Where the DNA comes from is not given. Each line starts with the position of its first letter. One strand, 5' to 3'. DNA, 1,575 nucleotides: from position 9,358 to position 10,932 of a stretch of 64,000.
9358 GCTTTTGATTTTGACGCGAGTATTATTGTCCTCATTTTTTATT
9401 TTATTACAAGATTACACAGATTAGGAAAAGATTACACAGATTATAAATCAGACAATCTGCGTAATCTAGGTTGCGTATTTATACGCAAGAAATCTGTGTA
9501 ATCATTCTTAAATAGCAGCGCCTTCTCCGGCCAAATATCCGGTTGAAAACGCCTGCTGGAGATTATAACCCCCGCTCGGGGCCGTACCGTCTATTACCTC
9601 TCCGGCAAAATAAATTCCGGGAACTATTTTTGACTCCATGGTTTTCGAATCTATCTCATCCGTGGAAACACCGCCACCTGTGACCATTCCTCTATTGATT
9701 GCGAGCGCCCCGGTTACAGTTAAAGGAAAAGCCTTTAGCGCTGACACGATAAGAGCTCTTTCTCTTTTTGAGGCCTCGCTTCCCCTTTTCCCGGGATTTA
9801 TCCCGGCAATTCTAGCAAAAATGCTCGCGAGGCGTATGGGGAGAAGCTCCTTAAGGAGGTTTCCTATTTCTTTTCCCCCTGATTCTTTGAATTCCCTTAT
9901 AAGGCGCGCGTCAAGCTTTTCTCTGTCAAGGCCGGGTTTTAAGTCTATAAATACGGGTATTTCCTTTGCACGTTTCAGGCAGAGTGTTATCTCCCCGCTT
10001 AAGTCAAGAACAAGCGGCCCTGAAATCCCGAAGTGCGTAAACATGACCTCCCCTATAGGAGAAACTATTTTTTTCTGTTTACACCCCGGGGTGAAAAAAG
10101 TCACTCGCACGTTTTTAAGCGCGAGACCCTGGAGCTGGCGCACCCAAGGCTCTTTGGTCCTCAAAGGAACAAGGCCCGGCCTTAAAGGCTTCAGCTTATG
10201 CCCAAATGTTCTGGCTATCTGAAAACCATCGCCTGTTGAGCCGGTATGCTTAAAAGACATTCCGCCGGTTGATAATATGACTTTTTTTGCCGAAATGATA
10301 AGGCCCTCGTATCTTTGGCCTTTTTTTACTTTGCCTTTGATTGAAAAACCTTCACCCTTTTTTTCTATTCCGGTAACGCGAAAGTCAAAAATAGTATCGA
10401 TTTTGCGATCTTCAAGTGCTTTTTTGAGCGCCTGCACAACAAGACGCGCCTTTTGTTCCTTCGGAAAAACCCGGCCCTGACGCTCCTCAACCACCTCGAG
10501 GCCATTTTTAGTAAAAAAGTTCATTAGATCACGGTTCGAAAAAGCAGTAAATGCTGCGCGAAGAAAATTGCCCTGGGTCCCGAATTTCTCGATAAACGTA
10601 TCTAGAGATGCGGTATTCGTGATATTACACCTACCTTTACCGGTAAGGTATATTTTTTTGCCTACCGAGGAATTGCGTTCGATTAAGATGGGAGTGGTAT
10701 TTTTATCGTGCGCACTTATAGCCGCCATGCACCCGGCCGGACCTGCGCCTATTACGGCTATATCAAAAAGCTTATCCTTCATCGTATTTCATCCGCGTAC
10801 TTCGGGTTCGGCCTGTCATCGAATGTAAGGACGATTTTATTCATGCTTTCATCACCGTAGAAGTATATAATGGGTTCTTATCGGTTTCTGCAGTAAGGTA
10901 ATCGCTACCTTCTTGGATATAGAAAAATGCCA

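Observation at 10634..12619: AAA-ATPase (DUF4143) gene bracketed by ~229-bp direct repeats that duplicate the 5' end and promoter of the HI0933 flavoprotein gene; downstream copy is a pseudogene fragment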

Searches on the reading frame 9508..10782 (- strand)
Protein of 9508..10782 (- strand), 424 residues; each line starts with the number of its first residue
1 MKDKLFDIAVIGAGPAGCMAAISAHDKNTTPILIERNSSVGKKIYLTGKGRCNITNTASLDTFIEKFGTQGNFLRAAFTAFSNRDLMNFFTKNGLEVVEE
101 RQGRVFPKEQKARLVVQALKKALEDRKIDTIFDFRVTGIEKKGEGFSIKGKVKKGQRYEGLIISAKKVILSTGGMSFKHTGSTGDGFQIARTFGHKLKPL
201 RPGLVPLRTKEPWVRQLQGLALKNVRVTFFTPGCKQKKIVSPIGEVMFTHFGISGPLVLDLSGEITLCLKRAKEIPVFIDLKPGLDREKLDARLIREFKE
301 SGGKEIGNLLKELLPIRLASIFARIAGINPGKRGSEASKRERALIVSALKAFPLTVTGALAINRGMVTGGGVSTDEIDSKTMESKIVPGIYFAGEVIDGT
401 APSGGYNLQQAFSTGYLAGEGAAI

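Call 10: search_protein_families(library=pfam, proteins=[window:9508-10782:-], max_evalue=0.01)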
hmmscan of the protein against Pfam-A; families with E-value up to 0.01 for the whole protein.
window:9508-10782:- (424 aa): 12 families
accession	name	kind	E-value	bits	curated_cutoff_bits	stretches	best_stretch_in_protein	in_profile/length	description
PF03486.20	HI0933_like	-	4.9e-79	265.7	50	1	7-420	2-243/244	HI0933-like protein Rossmann domain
PF22780.1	HI0933_like_1st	-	1.1e-35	123.3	27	1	201-364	1-162/165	HI0933-like protein barrel and H2TH domain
PF00890.30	FAD_binding_2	-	1.9e-08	34.4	20.4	1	7-44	1-38/414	FAD binding domain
PF07992.20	Pyr_redox_2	-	6.4e-08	32.8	26.1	1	6-179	1-114/291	Pyridine nucleotide-disulphide oxidoreductase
PF12831.13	FAD_oxidored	-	1.5e-07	31.5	27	1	7-172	1-144/416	FAD dependent oxidoreductase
PF13738.12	Pyr_redox_3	-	5.5e-07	29.6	30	1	10-45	2-37/305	Pyridine nucleotide-disulphide oxidoreductase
PF01266.30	DAO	-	6.2e-07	29.7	27.9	0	112-180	148-209/353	FAD dependent oxidoreductase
PF01134.28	GIDA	-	8.6e-06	25.5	22.1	1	7-174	1-150/391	Glucose inhibited division protein A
PF00070.33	Pyr_redox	-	5e-05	24.2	22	0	8-41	2-35/82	Pyridine nucleotide-disulphide oxidoreductase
PF13454.12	NAD_binding_9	-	0.0023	18.3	21.8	1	9-173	1-153/155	FAD-NAD(P)-binding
PF13450.12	NAD_binding_8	-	0.0056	17.4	21.9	0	10-44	1-35/68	NAD(P)-binding Rossmann-like domain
PF01946.23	Thi4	-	0.0066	16.2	26.2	0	7-68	19-81/235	Thi4 family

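Call 14: find_related_loci(query=window:9508-10782:-, collection=genome_contigs, flank=6000)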
Query window:9508-10782:- (424 aa) in genome_contigs; peptide patterns used: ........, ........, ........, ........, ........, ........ (x = any residue, [..] = any of these).
125 stretches matched a pattern; 19 encode a relative of the query (tblastn E <= 1e-3); 19 distinct loci.
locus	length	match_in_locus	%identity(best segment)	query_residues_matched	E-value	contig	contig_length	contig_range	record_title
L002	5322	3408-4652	52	1-423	4e-145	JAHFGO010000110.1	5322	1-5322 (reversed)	MAG: Candidatus Omnitrophota bacterium isolate nzgw317 NODE_13639_length_5323_cov_2.944637, whole genome shotgun sequenc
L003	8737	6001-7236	53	3-424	1e-141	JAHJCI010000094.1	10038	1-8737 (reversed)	MAG: Candidatus Omnitrophota bacterium isolate Modern_marine.mb.30 Modern_marine.mb.30_k141_1103305, whole genome shotgu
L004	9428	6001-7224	56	6-423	4e-139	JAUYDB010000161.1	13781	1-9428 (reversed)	MAG: Candidatus Omnitrophota bacterium isolate C20_maxbin.118 C20_k141_128623, whole genome shotgun sequence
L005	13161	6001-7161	42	32-424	4e-99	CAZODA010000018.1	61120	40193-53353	MAG TPA_asm: uncultured Alkalitalea sp. isolate binchicken_co39_246 genome assembly, contig: NODE_1070_length_61120_cov_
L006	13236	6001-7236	41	6-423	1e-95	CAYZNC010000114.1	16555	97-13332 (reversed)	MAG TPA_asm: uncultured Bacteroidales bacterium isolate binchicken_co50_368 genome assembly, contig: NODE_3964_length_16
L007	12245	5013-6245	41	1-423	2e-93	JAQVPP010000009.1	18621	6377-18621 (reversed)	MAG: Candidatus Paceibacterota bacterium isolate STF1_206 NODE_7534_length_18621_cov_3.759219_Sandtown_F1, whole genome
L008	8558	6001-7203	35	4-420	2e-66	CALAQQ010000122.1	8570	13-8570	MAG TPA_asm: uncultured Clostridia bacterium isolate SRR6425821_bin.72_CONCOCT_v1.1_MAG genome assembly, contig: ERZ1767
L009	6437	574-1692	34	33-419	7e-65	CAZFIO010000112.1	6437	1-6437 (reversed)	MAG TPA_asm: uncultured Tissierellaceae bacterium isolate binchicken_co173_324 genome assembly, contig: NODE_39711_lengt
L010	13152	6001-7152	33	33-423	2e-57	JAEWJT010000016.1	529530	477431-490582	MAG: Bacillota bacterium isolate OH_PBrB_159 k127_263332, whole genome shotgun sequence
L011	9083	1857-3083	33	8-423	4e-57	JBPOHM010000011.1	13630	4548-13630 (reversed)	MAG: Bacillota bacterium isolate MAG_142 c_000000306225, whole genome shotgun sequence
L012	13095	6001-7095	33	7-414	9e-48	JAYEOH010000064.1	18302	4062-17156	MAG: Campylobacterota bacterium isolate MAG034 MAG034_64, whole genome shotgun sequence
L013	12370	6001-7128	32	3-421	1e-46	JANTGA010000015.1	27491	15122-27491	MAG: Sulfurovum sp. isolate bin10034 c_000000001267, whole genome shotgun sequence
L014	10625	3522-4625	30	6-415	4e-45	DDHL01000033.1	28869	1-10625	MAG TPA_asm: Campylobacteraceae bacterium UBA1877 UBA1877_contig_2529, whole genome shotgun sequence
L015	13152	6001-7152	32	33-423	6e-57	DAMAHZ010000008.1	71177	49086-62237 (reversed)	MAG TPA_asm: Bacillota bacterium isolate CTOTU48147 NODE_60_length_71177_cov_5.188718, whole genome shotgun sequence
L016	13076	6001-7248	29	1-419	2e-40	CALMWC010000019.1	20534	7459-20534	MAG: uncultured Gammaproteobacteria bacterium isolate FRAM_RAS_EGC1617_bin4 genome assembly, contig: FRAM_EGC1617_bin4-1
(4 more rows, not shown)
